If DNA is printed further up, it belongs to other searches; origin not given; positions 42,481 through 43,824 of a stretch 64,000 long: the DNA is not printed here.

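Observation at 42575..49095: Inverted pair of ~90%-identical HUH/Y1 transposase-like genes brackets a foreign two-gene cassette between recG and a CPBP protease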

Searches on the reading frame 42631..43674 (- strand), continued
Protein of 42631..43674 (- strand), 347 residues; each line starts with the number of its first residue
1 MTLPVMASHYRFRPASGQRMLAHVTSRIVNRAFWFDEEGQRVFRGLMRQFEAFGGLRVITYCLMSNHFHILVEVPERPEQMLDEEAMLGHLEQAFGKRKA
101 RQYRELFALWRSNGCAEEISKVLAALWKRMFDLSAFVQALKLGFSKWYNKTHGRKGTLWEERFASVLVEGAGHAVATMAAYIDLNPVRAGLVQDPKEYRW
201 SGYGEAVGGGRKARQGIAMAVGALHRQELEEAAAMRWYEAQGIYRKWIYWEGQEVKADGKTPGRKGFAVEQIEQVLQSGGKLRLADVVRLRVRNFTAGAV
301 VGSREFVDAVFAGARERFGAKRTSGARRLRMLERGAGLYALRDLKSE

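Call 43: find_encoding_contigs(protein=P0251, flank=10000, max_places=4)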
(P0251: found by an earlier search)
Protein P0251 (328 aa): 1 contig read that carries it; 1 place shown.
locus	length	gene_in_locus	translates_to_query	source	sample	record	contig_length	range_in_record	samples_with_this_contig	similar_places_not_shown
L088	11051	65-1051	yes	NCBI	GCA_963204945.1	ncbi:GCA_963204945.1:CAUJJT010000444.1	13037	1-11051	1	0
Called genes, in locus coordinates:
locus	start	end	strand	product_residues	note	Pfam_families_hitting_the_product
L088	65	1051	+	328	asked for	PF01797:Y1_Tnp (faint)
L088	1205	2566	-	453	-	PF02517:Rce1-like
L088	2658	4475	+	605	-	-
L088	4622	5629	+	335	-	PF00676:E1_dh, PF13292:DXP_synthase_N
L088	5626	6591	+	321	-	PF02779:Transket_pyr, PF02780:Transketolase_C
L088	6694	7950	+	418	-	PF10502:Peptidase_S26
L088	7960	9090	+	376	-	PF01636:APH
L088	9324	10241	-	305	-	-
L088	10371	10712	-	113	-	-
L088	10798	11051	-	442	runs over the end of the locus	PF02310:B12-binding, PF04055:Radical_SAM, PF13282:DUF4070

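Call 48: search_solved_structures(query=window:42634-43659:-, max_evalue=1, show_alignments=2)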
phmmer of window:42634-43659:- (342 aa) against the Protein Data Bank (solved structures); distinct sequences matched with E-value up to 1: 8.
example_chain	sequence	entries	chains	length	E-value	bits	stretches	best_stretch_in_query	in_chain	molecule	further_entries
9bkc_A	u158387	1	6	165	0.045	16.1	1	248-318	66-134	Rid family protein PFL1385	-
8hmc_B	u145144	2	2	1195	0.31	13.4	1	41-117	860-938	WD40 repeat protein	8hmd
2j7m_A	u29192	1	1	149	0.33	13.3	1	147-252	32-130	HYALURONIDASE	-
2j1a_A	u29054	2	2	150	0.34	13.2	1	147-252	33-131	HYALURONIDASE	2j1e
8d4y_A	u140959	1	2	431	0.37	13.1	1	65-158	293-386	Chromodomain-helicase-DNA-binding protein 4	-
2xo6_A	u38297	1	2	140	0.82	12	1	39-101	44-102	TRANSPOSASE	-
2xm3_A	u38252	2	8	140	0.85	11.9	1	39-101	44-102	TRANSPOSASE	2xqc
2xma_A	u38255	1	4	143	0.89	11.9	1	39-100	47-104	TRANSPOSASE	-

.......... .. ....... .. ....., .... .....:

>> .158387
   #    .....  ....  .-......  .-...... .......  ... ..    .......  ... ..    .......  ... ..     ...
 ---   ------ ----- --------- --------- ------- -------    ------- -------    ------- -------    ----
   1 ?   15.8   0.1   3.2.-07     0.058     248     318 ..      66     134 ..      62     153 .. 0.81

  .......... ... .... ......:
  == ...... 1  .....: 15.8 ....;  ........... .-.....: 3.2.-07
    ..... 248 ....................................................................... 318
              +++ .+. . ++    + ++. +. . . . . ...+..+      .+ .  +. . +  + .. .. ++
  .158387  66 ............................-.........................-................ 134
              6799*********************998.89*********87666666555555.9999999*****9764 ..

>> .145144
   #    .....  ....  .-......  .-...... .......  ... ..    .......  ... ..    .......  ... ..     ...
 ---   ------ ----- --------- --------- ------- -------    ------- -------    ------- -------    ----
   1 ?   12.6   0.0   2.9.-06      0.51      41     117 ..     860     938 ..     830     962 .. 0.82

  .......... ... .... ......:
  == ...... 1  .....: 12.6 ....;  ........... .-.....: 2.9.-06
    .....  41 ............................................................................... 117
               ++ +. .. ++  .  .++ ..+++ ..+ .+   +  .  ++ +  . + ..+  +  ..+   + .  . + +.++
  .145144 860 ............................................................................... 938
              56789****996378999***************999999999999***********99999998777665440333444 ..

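Call 60: search_protein_families(library=pfam, proteins=[L011:3203-3652:+, L011:716-3088:+], max_evalue=0.01)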
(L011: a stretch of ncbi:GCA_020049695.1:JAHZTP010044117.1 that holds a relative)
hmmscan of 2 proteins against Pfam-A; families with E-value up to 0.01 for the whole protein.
L011:3203-3652:+ (149 aa): 8 families
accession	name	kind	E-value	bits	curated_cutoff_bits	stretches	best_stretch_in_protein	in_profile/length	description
PF13384.12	HTH_23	-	3.6e-16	58.8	24.6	1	9-56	2-49/50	Homeodomain-like domain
PF13565.12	HTH_32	-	2.7e-13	50.7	33.7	1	41-110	2-73/73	Homeodomain-like domain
PF13551.12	HTH_29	-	1.7e-11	44.4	28.1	1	14-72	1-62/64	Winged helix-turn helix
PF13518.12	HTH_28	-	1.4e-09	38.3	25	1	13-63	1-51/52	Helix-turn-helix domain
PF01381.28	HTH_3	-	0.00015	22.1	23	1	22-46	7-31/55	Helix-turn-helix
PF18024.7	HTH_50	-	0.0041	17.2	27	1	91-108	25-42/50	Helix-turn-helix domain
PF13560.12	HTH_31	-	0.0056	17.4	27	0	16-46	13-36/64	Helix-turn-helix domain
PF13011.12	LZ_Tnp_IS481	-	0.006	17.3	22.2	0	26-79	27-81/85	leucine-zipper of insertion element IS481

L011:716-3088:+ (790 aa): 0 families

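Call 63: predict_structure(alignment_id=A3)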
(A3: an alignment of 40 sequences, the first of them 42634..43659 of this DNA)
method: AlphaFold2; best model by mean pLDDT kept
length: 342 residues; sequences in the alignment: 40
mean_pLDDT: 78.3   pTM: 0.80
mean pLDDT of the five models: 78.3, 74.4, 74.3, 73.7, 70.1
residues with pLDDT >= 90: 137; 70-90: 102; 50-70: 56; < 50: 47
segments of 3 or more residues with pLDDT < 50: 1-10, 250-252, 254-275, 287-293, 339-342
pLDDT, mean of each block of 10 residues (from residue 1): 39 78 74 93 96 94 91 91 96 96 98 95 89 91 89 72 66 88 81 94 96 92 91 89 66 43 41 52 51 61 73 74 67 63 32
secondary structure, 60 per line:
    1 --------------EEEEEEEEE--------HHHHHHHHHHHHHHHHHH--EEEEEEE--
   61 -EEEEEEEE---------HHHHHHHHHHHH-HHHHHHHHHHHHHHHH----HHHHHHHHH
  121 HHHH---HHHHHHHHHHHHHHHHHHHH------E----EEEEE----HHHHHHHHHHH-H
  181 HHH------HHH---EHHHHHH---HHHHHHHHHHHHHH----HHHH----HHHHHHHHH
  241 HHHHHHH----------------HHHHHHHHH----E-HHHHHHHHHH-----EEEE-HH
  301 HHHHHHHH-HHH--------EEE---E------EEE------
elements in order: E15-23 H32-49 E52-58 E62-69 H79-90 H92-107 H112-124 H128-147 E159-163 H168-178 H180-183 H197-202 H206-219 H224-227 H232-247 H264-272 H279-288 E294-297 H299-308 E321-323 E334-336

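Call 65: fold_search(model_id=the predicted structure, library=pdb)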
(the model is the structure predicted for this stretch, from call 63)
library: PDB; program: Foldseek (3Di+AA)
matches with E <= 10: 517; with E <= 0.001: 10
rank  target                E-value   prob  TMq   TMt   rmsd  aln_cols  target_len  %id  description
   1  4er8_A                4.8e-06  1.00  0.37  0.73   3.7       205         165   15  Structure of the REP associates tyrosine transposase bound to a REP hairpin (released 2012-08-15)
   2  2xm3_C                2.9e-04  1.00  0.23  0.55   7.3       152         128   16  Deinococcus radiodurans ISDra2 Transposase Left end DNA complex (released 2010-10-13)
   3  2xqc_D                4.6e-04  1.00  0.27  0.64   8.7       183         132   16  DEINOCOCCUS RADIODURANS ISDRA2 TRANSPOSASE COMPLEXED WITH LEFT END RECOGNITION AND CLEAVAGE SITE AND ZN (released 2010-10-13)
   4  2xma_B                4.8e-04  1.00  0.26  0.61  10.1       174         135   15  DEINOCOCCUS RADIODURANS ISDRA2 TRANSPOSASE RIGHT END DNA COMPLEX (released 2010-10-13)
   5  2xo6_D                4.8e-04  1.00  0.23  0.56   8.0       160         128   16  DEINOCOCCUS RADIODURANS ISDRA2 TRANSPOSASE Y132F MUTANT COMPLEXED WITH LEFT END RECOGNITION AND CLEAVAGE SITE (released 2010-10-13)
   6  2xma_A                5.4e-04  1.00  0.26  0.59  10.9       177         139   15  DEINOCOCCUS RADIODURANS ISDRA2 TRANSPOSASE RIGHT END DNA COMPLEX (released 2010-10-13)
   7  2xma_E                5.7e-04  1.00  0.26  0.59  10.7       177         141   15  DEINOCOCCUS RADIODURANS ISDRA2 TRANSPOSASE RIGHT END DNA COMPLEX (released 2010-10-13)
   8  2xm3_D                6.3e-04  1.00  0.23  0.55   7.3       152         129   16  Deinococcus radiodurans ISDra2 Transposase Left end DNA complex (released 2010-10-13)
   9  2xm3_B                6.6e-04  1.00  0.26  0.65   4.9       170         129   15  Deinococcus radiodurans ISDra2 Transposase Left end DNA complex (released 2010-10-13)
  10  2xm3_A                7.0e-04  1.00  0.23  0.56   7.3       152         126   16  Deinococcus radiodurans ISDra2 Transposase Left end DNA complex (released 2010-10-13)
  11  2xo6_A                1.5e-03  1.00  0.26  0.63   2.9       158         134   16  DEINOCOCCUS RADIODURANS ISDRA2 TRANSPOSASE Y132F MUTANT COMPLEXED WITH LEFT END RECOGNITION AND CLEAVAGE SITE (released 2010-10-13)
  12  2vhg_B                3.6e-03  1.00  0.27  0.69   9.1       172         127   12  Crystal Structure of the ISHp608 Transposase in Complex with Right End 31-mer DNA (released 2008-02-19)
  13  2vjv_A                4.2e-03  1.00  0.26  0.68   6.0       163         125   12  Crystal structure of the IS608 transposase in complex with left end 26-mer DNA hairpin and a 6-mer DNA representing th (released 2008-02-19)
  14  2a6o_A                4.2e-03  1.00  0.26  0.57  14.9       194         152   12  Crystal Structure of the ISHp608 Transposase in Complex with Stem-loop DNA (released 2005-10-25)
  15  2a6m_B                4.6e-03  1.00  0.28  0.60  10.5       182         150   12  Crystal Structure of the ISHp608 Transposase (released 2005-10-25)
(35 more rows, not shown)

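Call 75: search_protein_families(library=padloc, proteins=[window:42634-43659:-], max_evalue=0.01)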
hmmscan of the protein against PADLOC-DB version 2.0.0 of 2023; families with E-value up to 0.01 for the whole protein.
window:42634-43659:- (342 aa): 0 families
